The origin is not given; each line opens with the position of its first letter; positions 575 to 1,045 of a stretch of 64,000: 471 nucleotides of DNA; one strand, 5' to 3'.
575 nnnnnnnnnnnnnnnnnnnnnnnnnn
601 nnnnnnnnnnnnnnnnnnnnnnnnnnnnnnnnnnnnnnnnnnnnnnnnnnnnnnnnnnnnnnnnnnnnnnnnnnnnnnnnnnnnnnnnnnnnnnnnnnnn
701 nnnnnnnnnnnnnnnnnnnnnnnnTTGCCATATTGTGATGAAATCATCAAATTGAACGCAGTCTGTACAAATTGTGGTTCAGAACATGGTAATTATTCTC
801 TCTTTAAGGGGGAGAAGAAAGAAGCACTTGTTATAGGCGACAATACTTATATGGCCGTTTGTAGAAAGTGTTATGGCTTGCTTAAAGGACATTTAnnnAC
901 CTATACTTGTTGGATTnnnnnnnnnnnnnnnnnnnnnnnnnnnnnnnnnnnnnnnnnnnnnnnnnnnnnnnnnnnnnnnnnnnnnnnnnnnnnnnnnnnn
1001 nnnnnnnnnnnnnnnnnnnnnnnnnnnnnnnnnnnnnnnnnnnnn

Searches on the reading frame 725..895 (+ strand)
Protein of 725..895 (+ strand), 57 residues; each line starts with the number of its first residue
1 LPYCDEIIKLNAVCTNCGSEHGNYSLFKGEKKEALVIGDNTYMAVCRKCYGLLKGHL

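Call 43: search_protein_families(library=pfam, alignment_id=A2, max_evalue=0.001)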
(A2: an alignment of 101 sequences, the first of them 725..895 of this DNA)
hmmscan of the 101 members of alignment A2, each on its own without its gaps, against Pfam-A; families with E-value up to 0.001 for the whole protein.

A. member 1, window:725-895:+ (57 aa): 1 family
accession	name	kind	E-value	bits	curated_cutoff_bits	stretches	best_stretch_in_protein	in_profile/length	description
PF00265.24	TK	-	1.4e-10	41.8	20.6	1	1-50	127-176/176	Thymidine kinase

B. families by the number of members that match (of 101 scanned): 51 families (the first 25 are shown)
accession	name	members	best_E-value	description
PF00004.35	AAA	2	4.9e-08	ATPase family associated with various cellular activities (AAA)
PF13248.11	Zn_ribbon_3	2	0.00015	zinc-ribbon domain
PF00122.25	E1-E2_ATPase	1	2.9e-35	E1-E2 ATPase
PF00689.26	Cation_ATPase_C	1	1.7e-29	Cation transporting ATPase, C-terminus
PF01653.23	DNA_ligase_aden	1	2.8e-29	NAD-dependent DNA ligase adenylation domain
PF13177.12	DNA_pol3_delta2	1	7.3e-26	DNA polymerase III, delta subunit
PF03796.21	DnaB_C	1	1.5e-25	DnaB-like helicase C terminal domain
PF00383.29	dCMP_cyt_deam_1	1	2.2e-25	Cytidine and deoxycytidylate deaminase zinc-binding region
PF04024.17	PspC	1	7.8e-23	PspC domain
PF12705.13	PDDEXK_1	1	5e-20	PD-(D/E)XK nuclease superfamily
PF00574.28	CLP_protease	1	1.8e-19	Clp protease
PF00533.33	BRCT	1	4.9e-18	BRCA1 C Terminus (BRCT) domain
PF14437.12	MafB19-deam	1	9e-18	MafB19-like deaminase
PF01145.31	Band_7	1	2.2e-17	SPFH domain / Band 7 family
PF03120.22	DNA_ligase_OB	1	2.4e-16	NAD-dependent DNA ligase OB-fold domain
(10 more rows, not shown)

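Call 44: search_protein_families(library=phrogs, alignment_id=A2, max_evalue=0.00001)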
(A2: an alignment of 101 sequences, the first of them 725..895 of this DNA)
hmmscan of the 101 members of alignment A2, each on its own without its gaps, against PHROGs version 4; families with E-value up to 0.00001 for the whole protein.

A. member 1, window:725-895:+ (57 aa): 1 family
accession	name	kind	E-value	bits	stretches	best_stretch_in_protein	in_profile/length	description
phrog_592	-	other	1.4e-07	32.5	1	1-53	131-188/193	thymidine kinase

B. families by the number of members that match (of 101 scanned): 64 families (the first 25 are shown)
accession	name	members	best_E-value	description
phrog_3869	-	2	2.3e-79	NAD-dependent DNA ligase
phrog_609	-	2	1.3e-67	RIIB lysis inhibitor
phrog_168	-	2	2e-16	clamp loader of DNA polymerase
phrog_12316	-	1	2.9e-128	ATPase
phrog_612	-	1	7.9e-88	RIIA lysis inhibitor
phrog_174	-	1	5.4e-58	dCMP deaminase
phrog_36818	-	1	1e-49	RIIB lysis inhibitor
phrog_11221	-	1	2.7e-47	RIIB lysis inhibitor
phrog_3359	-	1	5.3e-47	NAD-dependent DNA ligase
phrog_2979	-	1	1.5e-46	RIIA lysis inhibitor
phrog_3803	-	1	2.6e-45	RIIB lysis inhibitor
phrog_5846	-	1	5.2e-39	clamp loader of DNA polymerase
phrog_19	-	1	6.5e-39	DnaB-like replicative helicase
phrog_200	-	1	8.3e-38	lipoprotein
phrog_850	-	1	7.8e-36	RNA-binding protein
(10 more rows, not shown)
